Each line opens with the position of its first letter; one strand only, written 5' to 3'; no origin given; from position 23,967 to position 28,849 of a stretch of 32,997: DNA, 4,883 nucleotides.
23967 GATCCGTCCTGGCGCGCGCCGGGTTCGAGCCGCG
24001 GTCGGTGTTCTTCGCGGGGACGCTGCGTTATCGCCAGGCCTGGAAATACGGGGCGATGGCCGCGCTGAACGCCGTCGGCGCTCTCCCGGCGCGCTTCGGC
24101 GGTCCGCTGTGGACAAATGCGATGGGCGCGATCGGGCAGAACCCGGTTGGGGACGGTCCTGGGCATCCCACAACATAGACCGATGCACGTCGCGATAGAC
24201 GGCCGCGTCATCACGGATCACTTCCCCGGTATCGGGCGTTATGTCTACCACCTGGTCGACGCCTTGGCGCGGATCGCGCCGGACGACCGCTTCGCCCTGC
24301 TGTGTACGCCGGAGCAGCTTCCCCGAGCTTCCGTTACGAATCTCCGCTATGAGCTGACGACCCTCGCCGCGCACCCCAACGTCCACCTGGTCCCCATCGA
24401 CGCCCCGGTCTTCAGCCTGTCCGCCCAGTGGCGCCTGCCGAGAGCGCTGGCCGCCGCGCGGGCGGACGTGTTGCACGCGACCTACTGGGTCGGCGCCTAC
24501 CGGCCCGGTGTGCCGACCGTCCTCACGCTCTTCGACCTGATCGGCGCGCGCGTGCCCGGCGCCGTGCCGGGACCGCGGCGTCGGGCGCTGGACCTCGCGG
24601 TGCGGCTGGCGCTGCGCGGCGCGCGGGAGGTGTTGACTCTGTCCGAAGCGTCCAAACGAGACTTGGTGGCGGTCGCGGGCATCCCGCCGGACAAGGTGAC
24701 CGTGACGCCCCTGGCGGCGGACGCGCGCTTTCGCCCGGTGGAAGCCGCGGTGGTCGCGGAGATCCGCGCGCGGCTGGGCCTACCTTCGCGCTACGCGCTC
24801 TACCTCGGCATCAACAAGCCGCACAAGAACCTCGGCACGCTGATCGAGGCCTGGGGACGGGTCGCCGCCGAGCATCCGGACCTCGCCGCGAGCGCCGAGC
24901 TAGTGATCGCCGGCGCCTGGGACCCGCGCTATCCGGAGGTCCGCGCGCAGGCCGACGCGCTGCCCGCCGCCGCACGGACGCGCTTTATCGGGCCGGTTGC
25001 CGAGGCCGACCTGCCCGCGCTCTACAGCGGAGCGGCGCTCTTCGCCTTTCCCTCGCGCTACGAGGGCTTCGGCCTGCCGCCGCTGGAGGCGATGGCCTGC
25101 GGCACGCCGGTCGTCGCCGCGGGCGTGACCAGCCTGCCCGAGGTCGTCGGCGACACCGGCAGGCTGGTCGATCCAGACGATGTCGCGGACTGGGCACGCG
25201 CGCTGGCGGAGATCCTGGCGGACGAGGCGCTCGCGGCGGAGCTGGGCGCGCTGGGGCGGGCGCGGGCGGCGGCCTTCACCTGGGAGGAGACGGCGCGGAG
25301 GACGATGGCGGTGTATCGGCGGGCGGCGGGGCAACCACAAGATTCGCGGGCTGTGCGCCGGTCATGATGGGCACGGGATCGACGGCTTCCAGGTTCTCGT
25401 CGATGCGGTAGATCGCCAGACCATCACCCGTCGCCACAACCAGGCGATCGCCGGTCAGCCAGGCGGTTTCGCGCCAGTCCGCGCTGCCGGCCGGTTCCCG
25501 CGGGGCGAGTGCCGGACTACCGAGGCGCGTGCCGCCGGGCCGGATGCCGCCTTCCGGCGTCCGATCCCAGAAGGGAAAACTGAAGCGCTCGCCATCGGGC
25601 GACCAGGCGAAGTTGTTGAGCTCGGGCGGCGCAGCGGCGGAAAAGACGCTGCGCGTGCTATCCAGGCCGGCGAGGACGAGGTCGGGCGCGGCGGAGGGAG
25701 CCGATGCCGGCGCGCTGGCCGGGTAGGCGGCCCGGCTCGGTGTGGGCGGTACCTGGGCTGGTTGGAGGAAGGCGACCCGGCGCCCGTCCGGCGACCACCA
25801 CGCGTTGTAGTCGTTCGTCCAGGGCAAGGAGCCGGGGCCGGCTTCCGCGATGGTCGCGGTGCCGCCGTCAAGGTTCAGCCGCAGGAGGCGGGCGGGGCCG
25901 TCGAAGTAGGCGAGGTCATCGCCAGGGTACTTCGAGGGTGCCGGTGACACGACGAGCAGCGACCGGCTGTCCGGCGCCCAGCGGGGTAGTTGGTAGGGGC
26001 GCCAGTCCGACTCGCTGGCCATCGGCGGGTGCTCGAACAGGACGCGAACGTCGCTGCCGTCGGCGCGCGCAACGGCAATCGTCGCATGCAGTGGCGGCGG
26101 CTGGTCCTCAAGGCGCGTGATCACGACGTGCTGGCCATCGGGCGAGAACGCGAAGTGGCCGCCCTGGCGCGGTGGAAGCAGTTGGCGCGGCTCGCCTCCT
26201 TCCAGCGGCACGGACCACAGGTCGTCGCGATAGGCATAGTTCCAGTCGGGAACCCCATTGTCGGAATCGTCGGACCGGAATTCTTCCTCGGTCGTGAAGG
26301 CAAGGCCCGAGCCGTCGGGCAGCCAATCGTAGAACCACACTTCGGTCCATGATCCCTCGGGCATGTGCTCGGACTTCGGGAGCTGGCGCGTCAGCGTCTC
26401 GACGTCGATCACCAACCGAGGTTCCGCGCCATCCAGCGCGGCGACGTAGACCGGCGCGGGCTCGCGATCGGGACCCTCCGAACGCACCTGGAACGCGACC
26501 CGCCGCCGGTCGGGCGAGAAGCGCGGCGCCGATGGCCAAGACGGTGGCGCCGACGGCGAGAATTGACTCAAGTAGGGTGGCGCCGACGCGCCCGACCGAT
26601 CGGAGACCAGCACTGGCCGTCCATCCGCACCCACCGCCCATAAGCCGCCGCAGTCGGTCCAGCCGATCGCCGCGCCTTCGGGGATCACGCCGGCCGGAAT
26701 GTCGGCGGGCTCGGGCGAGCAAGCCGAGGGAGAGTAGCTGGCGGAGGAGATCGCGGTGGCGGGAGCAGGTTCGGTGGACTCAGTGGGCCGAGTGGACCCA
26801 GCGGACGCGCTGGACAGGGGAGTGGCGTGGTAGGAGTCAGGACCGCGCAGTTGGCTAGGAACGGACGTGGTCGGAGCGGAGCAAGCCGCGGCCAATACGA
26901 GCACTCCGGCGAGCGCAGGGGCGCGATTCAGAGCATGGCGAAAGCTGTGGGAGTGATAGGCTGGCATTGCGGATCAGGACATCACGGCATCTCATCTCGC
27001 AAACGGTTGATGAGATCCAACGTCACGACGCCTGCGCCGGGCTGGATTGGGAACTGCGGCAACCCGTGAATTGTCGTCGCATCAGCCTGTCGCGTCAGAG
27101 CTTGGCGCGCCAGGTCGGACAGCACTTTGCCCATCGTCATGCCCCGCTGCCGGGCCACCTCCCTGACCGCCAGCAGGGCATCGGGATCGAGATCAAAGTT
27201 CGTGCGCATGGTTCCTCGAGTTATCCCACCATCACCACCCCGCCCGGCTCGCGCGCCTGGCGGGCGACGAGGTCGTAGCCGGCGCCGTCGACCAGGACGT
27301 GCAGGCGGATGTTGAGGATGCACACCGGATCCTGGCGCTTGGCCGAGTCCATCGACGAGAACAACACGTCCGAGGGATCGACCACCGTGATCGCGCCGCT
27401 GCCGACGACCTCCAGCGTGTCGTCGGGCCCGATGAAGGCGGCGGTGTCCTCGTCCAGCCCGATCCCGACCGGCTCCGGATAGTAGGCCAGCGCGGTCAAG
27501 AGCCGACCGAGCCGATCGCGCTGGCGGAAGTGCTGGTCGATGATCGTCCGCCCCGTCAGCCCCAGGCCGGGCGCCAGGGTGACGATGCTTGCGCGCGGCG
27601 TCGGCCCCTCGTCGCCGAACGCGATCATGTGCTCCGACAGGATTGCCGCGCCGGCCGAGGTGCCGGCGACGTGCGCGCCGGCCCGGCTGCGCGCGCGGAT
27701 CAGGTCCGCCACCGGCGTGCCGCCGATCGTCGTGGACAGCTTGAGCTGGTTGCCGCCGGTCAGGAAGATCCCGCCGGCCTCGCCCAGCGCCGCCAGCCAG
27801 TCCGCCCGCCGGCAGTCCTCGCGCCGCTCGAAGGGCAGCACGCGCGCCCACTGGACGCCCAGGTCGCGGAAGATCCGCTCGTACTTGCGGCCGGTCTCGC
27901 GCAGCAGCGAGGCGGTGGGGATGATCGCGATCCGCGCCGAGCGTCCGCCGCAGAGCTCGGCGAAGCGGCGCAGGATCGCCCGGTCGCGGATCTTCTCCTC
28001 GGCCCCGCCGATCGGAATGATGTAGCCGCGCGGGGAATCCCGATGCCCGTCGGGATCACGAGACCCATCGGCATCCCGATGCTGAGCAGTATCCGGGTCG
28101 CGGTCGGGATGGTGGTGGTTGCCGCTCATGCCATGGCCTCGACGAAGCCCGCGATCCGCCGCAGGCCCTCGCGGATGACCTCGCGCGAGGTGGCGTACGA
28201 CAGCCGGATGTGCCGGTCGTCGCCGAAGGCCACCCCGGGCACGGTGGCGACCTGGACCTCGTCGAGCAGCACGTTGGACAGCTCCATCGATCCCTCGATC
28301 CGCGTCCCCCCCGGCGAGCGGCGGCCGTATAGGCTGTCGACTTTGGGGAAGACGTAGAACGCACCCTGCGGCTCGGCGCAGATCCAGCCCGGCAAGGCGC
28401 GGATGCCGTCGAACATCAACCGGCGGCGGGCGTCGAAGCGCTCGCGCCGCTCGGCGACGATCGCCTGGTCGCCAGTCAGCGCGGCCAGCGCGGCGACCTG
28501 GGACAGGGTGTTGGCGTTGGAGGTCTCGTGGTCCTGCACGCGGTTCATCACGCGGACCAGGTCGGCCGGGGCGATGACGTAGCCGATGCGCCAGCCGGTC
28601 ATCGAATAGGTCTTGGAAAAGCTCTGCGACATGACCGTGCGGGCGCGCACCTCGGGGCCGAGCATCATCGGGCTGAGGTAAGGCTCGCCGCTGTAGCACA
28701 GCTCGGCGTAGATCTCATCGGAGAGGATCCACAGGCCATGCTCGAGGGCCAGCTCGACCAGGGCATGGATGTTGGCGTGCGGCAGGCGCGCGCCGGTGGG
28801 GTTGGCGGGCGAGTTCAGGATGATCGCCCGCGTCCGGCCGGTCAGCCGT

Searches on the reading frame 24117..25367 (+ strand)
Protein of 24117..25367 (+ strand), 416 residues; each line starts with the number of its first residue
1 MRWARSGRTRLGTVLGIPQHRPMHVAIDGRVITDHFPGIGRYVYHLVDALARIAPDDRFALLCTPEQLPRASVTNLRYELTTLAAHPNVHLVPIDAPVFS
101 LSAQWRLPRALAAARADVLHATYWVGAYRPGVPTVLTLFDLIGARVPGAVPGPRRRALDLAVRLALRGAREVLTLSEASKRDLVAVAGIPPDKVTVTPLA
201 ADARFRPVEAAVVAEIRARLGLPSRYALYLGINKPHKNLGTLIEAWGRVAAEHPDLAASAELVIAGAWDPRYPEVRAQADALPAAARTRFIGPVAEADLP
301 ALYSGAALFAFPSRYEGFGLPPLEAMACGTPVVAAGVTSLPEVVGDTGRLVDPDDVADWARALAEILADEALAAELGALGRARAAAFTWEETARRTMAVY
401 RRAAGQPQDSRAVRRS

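Call 39: search_protein_families(library=pfam, proteins=[window:24117-25367:+], max_evalue=0.001)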
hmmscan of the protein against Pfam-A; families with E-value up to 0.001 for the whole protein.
window:24117-25367:+ (416 aa): 6 families
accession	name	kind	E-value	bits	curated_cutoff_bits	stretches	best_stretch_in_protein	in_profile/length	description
PF00534.26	Glycos_transf_1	-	2.9e-31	108.8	26.4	1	224-381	15-170/172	Glycosyl transferases group 1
PF13692.12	Glyco_trans_1_4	-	3.6e-31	108.8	27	1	227-369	4-142/142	Glycosyl transferases group 1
PF13579.12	Glyco_trans_4_4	-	1.2e-15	58.6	29.7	1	38-199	2-157/158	Glycosyl transferase 4-like domain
PF13439.12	Glyco_transf_4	-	6.5e-15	56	28.5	1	38-202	3-167/170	Glycosyltransferase Family 4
PF20706.3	GT4-conflict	-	1e-14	54.8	26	1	233-395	208-384/385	Family 4 Glycosyltransferase in conflict systems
PF13524.12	Glyco_trans_1_2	-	9.9e-10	39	25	1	261-397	16-143/144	Glycosyl transferase-like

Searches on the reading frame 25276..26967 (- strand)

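Call 39: search_protein_families(library=pfam, proteins=[window:25276-26967:-], max_evalue=0.001)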
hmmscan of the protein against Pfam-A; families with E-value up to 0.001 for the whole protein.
window:25276-26967:- (563 aa): 2 families
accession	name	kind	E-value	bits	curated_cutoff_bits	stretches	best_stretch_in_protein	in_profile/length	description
PF07676.18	PD40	-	3.6e-09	36.8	20.9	0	147-162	13-28/38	WD40-like Beta Propeller Repeat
PF00930.27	DPPIV_N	-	0.00043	19.6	22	0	388-402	105-119/354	Dipeptidyl peptidase IV (DPP IV) N-terminal region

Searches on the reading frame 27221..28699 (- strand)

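Call 39: search_protein_families(library=pfam, proteins=[window:27221-28699:-], max_evalue=0.001)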
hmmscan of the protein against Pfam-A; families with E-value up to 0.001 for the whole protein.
window:27221-28699:- (492 aa): 1 family
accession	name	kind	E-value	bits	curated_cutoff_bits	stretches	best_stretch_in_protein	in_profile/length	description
PF03575.23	Peptidase_S51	-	9.2e-21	74.9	23.9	1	231-424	5-199/206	Peptidase family S51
